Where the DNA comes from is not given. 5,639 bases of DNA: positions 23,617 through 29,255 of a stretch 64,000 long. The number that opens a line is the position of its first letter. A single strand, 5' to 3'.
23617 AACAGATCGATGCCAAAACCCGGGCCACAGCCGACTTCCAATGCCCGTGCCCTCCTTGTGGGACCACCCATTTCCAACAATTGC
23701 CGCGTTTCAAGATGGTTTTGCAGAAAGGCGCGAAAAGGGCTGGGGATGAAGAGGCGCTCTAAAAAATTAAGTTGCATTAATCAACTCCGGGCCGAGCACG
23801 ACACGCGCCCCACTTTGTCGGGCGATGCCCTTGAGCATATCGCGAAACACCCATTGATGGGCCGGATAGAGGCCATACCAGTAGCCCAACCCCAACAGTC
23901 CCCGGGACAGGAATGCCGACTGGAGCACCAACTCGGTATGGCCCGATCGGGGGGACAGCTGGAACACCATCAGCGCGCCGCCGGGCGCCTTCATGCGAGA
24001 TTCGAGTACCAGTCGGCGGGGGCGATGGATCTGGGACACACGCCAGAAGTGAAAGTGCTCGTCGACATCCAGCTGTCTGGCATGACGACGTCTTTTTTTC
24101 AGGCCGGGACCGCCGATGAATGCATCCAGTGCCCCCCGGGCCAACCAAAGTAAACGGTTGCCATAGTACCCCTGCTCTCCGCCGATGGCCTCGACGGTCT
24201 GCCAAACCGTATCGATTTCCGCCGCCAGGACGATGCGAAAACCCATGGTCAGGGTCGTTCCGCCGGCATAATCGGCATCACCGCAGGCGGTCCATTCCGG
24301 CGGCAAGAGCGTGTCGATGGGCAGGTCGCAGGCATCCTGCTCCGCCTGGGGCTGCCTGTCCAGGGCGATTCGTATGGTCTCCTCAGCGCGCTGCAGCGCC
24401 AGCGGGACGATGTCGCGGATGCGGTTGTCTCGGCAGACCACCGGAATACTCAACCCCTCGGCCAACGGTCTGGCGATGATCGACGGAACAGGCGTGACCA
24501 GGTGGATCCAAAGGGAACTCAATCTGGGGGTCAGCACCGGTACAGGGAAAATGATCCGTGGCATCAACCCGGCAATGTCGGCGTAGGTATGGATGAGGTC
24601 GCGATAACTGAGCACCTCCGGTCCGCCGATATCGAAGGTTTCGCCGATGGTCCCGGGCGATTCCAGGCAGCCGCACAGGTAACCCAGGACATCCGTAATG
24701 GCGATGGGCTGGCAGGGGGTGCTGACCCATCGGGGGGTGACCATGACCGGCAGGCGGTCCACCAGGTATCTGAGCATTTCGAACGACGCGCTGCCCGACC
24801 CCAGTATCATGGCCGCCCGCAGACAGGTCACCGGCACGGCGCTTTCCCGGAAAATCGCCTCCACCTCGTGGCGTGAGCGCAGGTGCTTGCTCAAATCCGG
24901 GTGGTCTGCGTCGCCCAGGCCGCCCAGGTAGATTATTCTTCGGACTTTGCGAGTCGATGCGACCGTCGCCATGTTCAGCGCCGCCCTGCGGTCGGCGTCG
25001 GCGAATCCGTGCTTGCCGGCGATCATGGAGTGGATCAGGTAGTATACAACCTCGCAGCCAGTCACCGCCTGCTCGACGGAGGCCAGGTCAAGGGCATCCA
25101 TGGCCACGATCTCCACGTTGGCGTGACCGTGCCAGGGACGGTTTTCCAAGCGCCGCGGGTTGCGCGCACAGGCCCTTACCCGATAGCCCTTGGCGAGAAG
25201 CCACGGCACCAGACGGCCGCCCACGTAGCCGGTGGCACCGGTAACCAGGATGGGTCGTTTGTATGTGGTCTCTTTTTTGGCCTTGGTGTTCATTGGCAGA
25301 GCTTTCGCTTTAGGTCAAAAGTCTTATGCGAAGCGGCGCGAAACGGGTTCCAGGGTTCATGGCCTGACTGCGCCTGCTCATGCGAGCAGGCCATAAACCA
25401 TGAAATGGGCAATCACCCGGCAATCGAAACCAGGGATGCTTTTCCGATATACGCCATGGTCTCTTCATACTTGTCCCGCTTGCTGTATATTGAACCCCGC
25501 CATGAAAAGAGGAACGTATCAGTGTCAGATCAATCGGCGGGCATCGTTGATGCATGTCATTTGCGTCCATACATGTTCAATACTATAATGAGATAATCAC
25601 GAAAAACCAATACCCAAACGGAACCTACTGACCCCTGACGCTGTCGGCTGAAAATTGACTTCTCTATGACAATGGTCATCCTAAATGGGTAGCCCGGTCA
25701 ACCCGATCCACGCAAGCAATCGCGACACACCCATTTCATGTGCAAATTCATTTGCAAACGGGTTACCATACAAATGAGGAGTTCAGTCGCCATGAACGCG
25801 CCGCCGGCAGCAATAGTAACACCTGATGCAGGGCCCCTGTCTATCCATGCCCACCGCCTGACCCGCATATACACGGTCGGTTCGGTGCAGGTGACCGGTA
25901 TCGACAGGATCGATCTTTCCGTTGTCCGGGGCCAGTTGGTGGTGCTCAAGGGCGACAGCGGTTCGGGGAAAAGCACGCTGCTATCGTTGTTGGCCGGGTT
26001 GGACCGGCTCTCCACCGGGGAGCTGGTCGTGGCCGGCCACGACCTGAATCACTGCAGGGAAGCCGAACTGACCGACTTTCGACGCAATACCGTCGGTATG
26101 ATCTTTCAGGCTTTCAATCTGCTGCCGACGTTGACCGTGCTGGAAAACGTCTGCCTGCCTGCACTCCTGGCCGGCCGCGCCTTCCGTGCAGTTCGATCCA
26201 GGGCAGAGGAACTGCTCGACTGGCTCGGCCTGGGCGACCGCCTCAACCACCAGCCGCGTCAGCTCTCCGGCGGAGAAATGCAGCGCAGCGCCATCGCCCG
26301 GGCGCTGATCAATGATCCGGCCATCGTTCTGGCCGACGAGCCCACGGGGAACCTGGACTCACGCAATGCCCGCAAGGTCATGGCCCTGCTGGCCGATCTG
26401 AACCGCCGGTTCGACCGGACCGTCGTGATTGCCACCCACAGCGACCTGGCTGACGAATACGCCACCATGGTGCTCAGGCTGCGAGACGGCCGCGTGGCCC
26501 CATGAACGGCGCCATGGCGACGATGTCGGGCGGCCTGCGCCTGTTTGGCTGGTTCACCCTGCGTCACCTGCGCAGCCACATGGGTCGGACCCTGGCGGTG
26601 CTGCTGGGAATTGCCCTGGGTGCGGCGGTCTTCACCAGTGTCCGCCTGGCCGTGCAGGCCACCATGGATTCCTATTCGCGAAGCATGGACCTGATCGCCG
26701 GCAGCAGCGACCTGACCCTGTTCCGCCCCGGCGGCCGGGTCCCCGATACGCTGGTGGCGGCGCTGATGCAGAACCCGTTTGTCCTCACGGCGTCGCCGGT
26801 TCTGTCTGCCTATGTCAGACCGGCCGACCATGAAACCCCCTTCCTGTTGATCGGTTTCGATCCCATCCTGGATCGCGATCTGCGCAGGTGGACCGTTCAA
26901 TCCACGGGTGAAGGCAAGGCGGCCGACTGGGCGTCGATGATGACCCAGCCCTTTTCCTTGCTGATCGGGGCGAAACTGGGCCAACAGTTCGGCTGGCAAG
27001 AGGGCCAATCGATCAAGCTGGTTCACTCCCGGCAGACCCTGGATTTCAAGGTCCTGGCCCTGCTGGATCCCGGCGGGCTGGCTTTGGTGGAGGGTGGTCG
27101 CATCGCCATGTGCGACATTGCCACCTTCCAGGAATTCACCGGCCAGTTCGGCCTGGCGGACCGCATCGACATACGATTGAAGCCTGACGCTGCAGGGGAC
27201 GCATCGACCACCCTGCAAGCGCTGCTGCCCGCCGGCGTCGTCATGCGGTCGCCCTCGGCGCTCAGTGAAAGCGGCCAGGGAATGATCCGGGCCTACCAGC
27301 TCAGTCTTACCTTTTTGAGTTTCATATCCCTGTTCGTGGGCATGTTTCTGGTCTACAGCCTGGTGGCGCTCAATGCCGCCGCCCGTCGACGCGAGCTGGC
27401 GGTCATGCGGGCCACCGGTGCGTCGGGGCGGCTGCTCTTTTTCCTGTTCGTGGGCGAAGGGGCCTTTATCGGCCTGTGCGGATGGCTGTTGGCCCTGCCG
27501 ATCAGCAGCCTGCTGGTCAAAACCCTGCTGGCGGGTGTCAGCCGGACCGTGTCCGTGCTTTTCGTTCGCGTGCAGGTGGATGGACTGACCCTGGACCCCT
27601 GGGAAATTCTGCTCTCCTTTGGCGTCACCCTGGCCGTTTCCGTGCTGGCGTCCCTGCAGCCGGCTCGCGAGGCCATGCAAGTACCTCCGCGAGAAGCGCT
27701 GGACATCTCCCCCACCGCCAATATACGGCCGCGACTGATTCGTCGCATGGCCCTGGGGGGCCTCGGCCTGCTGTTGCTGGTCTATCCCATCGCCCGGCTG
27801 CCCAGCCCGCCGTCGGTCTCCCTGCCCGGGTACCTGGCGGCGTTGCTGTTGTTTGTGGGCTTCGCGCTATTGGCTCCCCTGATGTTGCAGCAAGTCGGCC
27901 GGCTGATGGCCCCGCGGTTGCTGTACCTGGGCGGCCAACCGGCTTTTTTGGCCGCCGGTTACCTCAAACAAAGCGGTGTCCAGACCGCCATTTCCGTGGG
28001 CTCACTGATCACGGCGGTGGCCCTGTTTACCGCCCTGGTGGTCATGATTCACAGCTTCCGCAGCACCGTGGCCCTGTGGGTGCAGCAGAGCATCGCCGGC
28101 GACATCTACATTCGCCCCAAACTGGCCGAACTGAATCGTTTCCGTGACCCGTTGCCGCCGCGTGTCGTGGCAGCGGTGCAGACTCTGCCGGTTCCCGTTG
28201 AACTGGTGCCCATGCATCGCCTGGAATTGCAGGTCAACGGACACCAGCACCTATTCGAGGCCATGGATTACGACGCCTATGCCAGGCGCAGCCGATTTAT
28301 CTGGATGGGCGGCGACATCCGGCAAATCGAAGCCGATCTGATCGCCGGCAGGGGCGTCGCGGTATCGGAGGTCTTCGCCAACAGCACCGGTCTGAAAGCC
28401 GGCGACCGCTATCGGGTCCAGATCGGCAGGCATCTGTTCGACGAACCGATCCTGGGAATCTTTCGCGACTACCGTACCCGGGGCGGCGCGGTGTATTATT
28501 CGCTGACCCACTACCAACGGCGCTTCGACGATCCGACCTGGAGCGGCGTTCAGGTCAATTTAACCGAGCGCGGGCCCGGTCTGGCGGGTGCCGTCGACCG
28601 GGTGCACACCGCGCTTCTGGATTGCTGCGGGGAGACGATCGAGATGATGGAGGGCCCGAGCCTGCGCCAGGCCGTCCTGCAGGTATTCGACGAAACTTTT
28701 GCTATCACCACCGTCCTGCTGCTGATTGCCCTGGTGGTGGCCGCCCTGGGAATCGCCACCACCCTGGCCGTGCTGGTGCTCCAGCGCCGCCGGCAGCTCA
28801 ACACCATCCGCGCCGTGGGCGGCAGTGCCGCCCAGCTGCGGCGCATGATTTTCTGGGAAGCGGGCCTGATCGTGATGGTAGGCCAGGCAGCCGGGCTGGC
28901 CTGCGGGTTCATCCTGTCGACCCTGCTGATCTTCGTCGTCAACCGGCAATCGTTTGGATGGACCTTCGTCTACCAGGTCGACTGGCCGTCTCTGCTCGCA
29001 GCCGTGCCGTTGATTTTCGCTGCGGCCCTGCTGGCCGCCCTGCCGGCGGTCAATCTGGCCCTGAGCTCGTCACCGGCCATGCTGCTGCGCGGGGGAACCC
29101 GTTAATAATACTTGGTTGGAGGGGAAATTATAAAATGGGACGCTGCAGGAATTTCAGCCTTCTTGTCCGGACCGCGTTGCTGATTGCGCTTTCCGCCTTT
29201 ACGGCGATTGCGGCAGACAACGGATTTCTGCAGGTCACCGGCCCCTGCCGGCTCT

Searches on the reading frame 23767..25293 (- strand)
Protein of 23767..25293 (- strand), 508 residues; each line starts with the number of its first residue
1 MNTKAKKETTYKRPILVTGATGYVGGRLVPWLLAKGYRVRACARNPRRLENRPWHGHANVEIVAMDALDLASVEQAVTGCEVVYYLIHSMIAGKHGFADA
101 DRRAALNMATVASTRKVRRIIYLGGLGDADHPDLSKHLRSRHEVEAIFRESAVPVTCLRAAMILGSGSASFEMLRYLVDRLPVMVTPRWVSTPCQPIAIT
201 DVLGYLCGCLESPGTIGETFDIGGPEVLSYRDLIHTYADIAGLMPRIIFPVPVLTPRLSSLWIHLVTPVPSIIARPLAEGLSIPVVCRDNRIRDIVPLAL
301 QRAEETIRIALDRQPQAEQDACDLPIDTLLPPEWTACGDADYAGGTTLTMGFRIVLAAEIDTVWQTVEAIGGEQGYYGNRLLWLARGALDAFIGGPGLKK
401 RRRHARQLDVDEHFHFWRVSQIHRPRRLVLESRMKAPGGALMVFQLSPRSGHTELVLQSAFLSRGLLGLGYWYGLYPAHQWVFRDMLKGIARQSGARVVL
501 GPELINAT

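Call 25: search_protein_families(library=pfam, proteins=[window:23767-25293:-], max_evalue=0.001)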
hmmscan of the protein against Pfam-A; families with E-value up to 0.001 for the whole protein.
window:23767-25293:- (508 aa): 6 families
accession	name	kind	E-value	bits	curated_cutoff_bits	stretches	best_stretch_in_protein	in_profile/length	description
PF11066.14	DUF2867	-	1.9e-19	70.8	27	1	354-486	13-142/142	Protein of unknown function (DUF2867)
PF13460.12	NAD_binding_10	-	3e-19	70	27.2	1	19-163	1-146/184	NAD(P)H-binding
PF05368.20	NmrA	-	2.8e-17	63.7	27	1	13-163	3-153/298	NmrA-like family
PF01370.27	Epimerase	-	3.2e-11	43.5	20.9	1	15-125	1-115/240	NAD dependent epimerase/dehydratase family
PF16363.11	GDP_Man_Dehyd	-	1.2e-05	25.4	27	1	16-81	1-75/332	GDP-mannose 4,6 dehydratase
PF00106.31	adh_short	-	8.5e-05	22.6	26.6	1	15-91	3-82/195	short chain dehydrogenase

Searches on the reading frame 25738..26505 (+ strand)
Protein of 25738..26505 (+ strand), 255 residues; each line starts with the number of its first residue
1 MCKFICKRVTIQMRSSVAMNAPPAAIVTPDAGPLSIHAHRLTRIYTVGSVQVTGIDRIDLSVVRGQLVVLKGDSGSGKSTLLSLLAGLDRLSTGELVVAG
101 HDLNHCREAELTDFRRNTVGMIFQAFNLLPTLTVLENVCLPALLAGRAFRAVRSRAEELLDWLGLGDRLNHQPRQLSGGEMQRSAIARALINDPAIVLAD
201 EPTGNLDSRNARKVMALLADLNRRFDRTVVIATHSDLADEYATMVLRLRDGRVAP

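Call 25: search_protein_families(library=pfam, proteins=[window:25738-26505:+], max_evalue=0.001)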
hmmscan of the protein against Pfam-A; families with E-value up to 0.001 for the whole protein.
window:25738-26505:+ (255 aa): 4 families
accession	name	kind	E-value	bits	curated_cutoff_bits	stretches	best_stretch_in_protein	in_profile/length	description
PF00005.33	ABC_tran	-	2.7e-33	115.9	25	1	56-203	2-136/137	ABC transporter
PF13304.12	AAA_21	-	2.2e-07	31.7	27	0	67-96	1-33/304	AAA domain, putative AbiEii toxin, Type IV TA system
PF03193.22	RsgA_GTPase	-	3.1e-05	24.3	30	1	44-97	86-138/174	RsgA GTPase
PF13191.12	AAA_16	-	7.2e-05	23.8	32.6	1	64-242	23-148/167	AAA ATPase domain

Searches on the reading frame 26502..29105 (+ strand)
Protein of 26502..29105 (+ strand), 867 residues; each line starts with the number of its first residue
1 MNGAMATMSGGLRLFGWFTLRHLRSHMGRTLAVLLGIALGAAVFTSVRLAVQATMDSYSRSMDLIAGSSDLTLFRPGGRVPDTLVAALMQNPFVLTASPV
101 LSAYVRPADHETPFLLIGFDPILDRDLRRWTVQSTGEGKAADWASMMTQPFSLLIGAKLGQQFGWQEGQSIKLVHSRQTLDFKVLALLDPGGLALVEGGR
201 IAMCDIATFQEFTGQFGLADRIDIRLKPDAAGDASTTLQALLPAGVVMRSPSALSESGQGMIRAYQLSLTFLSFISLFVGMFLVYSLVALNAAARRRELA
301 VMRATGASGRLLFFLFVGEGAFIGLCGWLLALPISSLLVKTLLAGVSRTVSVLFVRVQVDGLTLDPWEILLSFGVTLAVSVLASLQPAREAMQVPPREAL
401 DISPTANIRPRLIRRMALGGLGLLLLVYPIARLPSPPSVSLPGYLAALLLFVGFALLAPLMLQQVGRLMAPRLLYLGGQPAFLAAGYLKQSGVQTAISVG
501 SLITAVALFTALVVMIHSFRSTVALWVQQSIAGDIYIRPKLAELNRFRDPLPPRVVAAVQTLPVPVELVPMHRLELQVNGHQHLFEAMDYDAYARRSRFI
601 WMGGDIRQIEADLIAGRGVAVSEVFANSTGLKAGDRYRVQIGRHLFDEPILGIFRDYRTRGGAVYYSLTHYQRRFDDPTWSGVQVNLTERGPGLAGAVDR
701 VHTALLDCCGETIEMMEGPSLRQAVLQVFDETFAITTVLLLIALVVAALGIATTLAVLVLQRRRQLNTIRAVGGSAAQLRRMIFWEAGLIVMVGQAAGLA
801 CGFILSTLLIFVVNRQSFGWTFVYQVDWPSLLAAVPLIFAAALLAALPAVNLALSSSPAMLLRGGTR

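Call 25: search_protein_families(library=pfam, proteins=[window:26502-29105:+], max_evalue=0.001)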
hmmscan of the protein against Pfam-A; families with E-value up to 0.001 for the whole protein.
window:26502-29105:+ (867 aa): 2 families
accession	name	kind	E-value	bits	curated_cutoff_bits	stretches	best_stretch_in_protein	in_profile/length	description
PF02687.27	FtsX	-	6e-28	97.8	25.5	2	738-858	2-120/120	FtsX-like permease C-terminal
PF12704.14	MacB_PCD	-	5.1e-14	53.5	27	2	30-233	1-198/207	MacB-like periplasmic core domain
